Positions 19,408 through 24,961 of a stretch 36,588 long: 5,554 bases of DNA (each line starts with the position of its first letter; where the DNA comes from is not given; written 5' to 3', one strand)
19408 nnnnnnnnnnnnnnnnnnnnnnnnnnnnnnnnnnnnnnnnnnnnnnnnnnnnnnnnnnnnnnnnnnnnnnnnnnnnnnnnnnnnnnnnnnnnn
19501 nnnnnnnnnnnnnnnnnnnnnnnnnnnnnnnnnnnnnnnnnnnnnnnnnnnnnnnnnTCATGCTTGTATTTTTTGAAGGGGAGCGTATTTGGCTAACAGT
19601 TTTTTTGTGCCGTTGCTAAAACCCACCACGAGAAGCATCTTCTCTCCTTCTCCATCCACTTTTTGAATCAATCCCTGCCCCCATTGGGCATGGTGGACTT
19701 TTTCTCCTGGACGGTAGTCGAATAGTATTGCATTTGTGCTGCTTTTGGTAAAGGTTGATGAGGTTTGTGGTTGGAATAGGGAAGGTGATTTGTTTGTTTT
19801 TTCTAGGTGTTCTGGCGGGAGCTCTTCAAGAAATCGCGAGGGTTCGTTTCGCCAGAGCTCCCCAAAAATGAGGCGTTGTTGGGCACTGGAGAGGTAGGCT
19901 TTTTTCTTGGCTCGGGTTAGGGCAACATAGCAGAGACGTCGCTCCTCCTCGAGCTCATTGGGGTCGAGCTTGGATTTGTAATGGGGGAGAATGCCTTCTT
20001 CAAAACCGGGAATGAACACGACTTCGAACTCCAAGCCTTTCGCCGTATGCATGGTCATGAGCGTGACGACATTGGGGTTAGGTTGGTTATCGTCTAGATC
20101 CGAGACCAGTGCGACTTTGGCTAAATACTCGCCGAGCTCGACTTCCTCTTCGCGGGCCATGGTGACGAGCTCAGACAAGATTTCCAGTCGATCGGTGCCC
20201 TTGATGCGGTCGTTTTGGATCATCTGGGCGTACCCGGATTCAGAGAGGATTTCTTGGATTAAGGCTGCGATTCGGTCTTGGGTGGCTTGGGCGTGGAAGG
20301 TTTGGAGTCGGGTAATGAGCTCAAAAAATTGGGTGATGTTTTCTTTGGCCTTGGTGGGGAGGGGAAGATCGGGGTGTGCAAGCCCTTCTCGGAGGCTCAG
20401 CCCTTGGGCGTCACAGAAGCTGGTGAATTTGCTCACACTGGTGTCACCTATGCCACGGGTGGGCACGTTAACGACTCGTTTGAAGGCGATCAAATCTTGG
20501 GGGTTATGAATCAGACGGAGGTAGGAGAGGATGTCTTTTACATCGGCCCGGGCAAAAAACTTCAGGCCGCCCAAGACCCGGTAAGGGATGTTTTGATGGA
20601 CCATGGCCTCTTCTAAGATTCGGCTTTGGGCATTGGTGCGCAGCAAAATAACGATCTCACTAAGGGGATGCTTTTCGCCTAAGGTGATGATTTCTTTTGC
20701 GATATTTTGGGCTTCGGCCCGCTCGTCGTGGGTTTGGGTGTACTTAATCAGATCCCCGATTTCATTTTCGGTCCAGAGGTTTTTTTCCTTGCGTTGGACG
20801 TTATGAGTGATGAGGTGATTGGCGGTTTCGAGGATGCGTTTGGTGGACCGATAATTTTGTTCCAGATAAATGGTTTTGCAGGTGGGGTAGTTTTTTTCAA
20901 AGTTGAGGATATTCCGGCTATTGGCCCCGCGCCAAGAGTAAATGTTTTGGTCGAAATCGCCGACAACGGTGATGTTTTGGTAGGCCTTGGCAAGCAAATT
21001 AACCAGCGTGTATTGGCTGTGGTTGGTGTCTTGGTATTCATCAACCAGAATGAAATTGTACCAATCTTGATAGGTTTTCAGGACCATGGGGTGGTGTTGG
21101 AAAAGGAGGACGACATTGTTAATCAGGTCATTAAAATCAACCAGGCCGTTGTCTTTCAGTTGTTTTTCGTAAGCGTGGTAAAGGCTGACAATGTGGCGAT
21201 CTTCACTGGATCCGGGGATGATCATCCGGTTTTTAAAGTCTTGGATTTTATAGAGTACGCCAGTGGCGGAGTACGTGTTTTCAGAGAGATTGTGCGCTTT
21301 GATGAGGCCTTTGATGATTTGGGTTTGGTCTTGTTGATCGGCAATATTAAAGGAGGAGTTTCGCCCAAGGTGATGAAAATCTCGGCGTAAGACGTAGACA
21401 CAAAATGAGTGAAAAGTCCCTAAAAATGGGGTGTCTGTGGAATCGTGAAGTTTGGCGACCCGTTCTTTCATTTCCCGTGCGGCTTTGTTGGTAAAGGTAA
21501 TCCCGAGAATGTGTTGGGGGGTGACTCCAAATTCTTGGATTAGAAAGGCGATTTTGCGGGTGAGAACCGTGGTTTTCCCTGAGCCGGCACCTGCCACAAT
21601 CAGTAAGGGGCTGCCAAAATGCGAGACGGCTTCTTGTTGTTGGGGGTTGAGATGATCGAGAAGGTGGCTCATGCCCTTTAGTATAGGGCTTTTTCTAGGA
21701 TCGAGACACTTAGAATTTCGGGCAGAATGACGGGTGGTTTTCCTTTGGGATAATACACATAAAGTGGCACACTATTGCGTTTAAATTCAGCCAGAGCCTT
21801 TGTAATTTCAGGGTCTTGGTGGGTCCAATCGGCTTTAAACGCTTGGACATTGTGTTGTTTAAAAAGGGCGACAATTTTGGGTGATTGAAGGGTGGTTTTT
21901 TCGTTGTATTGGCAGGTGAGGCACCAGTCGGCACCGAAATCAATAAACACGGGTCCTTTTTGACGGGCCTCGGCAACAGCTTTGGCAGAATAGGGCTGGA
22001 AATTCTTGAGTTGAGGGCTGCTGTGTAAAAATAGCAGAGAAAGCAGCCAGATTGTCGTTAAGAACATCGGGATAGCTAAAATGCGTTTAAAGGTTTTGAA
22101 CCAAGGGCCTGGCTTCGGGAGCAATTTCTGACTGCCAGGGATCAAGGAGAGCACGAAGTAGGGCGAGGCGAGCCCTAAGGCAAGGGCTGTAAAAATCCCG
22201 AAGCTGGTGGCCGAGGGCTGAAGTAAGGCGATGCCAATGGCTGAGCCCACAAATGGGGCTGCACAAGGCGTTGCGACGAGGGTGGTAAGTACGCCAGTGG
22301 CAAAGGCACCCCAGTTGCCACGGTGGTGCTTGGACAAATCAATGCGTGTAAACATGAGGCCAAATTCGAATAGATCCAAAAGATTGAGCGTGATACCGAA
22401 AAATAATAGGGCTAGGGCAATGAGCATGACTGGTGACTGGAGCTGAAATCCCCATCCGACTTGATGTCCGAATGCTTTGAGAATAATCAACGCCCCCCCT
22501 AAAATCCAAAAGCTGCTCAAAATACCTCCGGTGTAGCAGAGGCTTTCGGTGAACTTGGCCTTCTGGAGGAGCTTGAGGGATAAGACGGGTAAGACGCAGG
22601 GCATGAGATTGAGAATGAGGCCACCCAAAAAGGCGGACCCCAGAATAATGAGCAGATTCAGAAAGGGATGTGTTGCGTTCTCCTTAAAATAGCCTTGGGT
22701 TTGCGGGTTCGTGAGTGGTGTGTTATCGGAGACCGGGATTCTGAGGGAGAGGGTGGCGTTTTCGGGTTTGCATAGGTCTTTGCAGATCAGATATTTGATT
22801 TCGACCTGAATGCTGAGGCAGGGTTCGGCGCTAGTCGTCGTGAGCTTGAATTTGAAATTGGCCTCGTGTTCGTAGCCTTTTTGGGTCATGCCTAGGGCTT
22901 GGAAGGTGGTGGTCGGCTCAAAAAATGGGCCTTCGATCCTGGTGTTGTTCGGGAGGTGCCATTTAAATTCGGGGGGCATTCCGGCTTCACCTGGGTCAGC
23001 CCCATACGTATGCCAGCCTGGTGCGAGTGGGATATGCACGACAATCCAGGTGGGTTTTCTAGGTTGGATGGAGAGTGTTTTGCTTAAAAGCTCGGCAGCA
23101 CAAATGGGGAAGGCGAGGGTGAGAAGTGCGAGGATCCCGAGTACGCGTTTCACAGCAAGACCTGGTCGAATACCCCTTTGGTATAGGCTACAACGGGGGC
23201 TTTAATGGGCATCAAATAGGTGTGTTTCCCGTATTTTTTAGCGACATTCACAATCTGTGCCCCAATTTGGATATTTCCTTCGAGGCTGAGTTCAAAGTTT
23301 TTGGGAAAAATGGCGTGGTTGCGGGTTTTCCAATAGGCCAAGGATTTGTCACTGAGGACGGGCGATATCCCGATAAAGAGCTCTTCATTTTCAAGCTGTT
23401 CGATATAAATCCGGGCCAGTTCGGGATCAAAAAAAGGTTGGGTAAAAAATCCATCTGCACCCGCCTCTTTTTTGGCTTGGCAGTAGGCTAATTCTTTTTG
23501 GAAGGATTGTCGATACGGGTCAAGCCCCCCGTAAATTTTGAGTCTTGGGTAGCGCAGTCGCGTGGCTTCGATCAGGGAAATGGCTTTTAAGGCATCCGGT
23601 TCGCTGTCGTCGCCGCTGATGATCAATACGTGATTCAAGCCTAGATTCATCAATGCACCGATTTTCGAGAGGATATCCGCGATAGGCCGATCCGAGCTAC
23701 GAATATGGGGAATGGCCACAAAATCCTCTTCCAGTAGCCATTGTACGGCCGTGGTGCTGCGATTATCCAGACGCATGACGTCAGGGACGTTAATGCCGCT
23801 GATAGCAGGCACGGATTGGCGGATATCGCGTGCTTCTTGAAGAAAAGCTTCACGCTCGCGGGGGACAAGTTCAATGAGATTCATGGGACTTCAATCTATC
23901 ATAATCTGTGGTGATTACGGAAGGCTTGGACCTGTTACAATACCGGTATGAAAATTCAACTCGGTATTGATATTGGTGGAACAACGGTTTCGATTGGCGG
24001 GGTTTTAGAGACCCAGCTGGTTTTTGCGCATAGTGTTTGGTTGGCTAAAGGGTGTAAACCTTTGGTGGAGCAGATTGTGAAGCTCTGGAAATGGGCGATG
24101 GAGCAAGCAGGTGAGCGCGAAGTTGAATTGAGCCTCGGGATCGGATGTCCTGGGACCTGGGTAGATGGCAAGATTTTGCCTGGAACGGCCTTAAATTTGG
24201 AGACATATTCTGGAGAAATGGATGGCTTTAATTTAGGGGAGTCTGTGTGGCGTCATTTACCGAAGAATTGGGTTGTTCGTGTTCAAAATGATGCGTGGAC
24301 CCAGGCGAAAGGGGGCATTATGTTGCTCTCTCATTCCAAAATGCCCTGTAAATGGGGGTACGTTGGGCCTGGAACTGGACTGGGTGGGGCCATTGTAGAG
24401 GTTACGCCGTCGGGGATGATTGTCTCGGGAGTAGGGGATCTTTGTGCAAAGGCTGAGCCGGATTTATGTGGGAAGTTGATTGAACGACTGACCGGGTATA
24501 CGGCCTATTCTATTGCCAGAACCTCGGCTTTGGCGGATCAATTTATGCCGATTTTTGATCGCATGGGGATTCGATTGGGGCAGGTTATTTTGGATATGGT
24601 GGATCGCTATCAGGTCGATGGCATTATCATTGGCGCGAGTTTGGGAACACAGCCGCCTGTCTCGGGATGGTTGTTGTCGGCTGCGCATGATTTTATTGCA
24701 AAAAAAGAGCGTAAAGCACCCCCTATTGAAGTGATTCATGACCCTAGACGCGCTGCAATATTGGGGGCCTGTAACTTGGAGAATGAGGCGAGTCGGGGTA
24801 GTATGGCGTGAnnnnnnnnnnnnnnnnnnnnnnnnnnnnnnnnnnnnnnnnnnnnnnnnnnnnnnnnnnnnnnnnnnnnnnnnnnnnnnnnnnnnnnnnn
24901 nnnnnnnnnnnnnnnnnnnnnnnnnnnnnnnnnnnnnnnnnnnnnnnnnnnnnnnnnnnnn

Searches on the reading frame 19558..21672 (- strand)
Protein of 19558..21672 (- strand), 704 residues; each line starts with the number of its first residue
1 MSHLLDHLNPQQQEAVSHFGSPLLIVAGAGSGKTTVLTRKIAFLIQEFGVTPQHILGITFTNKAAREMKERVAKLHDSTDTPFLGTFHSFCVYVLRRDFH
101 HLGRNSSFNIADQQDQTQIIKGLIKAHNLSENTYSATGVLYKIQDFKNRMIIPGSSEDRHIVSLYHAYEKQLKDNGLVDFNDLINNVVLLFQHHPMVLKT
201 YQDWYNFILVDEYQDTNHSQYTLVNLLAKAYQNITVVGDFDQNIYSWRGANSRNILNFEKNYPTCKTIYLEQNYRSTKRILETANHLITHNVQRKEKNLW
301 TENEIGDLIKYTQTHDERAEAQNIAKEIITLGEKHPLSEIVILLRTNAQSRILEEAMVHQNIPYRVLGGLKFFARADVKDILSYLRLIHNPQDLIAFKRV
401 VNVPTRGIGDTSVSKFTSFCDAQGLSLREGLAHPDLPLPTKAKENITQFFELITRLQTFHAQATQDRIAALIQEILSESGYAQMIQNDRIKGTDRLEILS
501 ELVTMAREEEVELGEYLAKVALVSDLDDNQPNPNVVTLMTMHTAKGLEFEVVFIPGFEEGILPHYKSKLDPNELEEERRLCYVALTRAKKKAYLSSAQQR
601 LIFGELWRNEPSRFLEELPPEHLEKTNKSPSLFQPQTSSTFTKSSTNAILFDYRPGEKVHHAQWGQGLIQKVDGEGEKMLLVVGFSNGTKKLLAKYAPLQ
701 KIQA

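Call 11: search_protein_families(library=pfam, proteins=[window:19558-21672:-], max_evalue=0.001)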
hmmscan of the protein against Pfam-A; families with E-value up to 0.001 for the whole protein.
window:19558-21672:- (704 aa): 8 families
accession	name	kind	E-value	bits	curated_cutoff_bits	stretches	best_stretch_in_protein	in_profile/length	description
PF00580.27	UvrD-helicase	-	1e-83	281.6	23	1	8-263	1-271/271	UvrD/REP helicase N-terminal domain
PF13361.12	UvrD_C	-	5.8e-73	246.7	25.6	1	268-598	1-349/350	UvrD-like helicase C-terminal domain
PF13245.12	AAA_19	-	5.8e-21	75.5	25.1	1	12-246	1-132/134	AAA domain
PF21196.3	PcrA_UvrD_tudor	-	3.3e-13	49.7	23.9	1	656-701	2-48/48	PcrA/UvrD tudor domain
PF13538.12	UvrD_C_2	-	1.8e-09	37.8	27.4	1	537-594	3-51/52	UvrD-like helicase C-terminal domain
PF13604.12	AAA_30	-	1.9e-08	34.7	27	1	7-73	1-67/191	AAA domain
PF01443.25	Viral_helicase1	-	1.2e-07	32.2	21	0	526-592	175-224/228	Viral superfamily 1 RNA helicase core domain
PF13087.12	AAA_12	-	0.00094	19.2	27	0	516-593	118-189/195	AAA domain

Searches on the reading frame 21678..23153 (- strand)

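Call 11: search_protein_families(library=pfam, proteins=[window:21678-23153:-], max_evalue=0.001)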
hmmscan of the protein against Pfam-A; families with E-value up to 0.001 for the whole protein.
window:21678-23153:- (491 aa): 4 families
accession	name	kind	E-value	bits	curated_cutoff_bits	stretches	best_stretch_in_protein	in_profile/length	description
PF13899.12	Thioredoxin_7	-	3.2e-17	62.8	27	1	389-469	6-82/83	Thioredoxin-like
PF02683.22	DsbD_TM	-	6.7e-17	62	27.1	1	168-372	2-216/219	Cytochrome C biogenesis protein transmembrane domain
PF11412.14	DsbD_N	-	3.3e-13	50.1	25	1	28-136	14-115/119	Thiol:disulfide interchange protein DsbD, N-terminal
PF13098.12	Thioredoxin_2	-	0.00047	20.9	27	1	397-470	3-84/104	Thioredoxin-like domain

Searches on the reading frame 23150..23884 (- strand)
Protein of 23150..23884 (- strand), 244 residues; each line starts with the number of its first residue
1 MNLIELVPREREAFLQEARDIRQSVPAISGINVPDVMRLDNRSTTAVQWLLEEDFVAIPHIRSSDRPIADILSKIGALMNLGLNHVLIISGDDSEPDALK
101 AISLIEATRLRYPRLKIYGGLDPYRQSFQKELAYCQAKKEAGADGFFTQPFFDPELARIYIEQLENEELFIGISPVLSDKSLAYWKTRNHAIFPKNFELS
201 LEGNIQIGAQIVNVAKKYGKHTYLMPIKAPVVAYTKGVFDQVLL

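Call 11: search_protein_families(library=pfam, proteins=[window:23150-23884:-], max_evalue=0.001)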
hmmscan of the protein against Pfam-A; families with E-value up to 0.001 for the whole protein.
window:23150-23884:- (244 aa): 1 family
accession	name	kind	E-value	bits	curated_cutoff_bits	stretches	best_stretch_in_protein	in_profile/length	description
PF02219.23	MTHFR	-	1e-09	38.6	24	1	42-202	57-236/287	Methylenetetrahydrofolate reductase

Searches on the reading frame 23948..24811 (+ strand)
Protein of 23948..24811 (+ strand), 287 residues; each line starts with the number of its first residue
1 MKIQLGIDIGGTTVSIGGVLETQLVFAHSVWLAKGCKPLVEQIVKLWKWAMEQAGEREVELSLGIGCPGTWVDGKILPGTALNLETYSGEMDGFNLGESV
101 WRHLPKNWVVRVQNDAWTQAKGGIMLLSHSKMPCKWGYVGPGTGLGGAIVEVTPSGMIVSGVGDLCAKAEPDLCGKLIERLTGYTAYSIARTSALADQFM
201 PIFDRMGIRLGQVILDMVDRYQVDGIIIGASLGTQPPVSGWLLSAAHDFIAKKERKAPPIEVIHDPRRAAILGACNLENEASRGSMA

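Call 11: search_protein_families(library=pfam, proteins=[window:23948-24811:+], max_evalue=0.001)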
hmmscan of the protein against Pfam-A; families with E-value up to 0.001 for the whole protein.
window:23948-24811:+ (287 aa): 1 family
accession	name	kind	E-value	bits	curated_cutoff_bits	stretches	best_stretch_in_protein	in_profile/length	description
PF00480.26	ROK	-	0.00049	20.1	22.9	0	200-277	212-290/294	ROK family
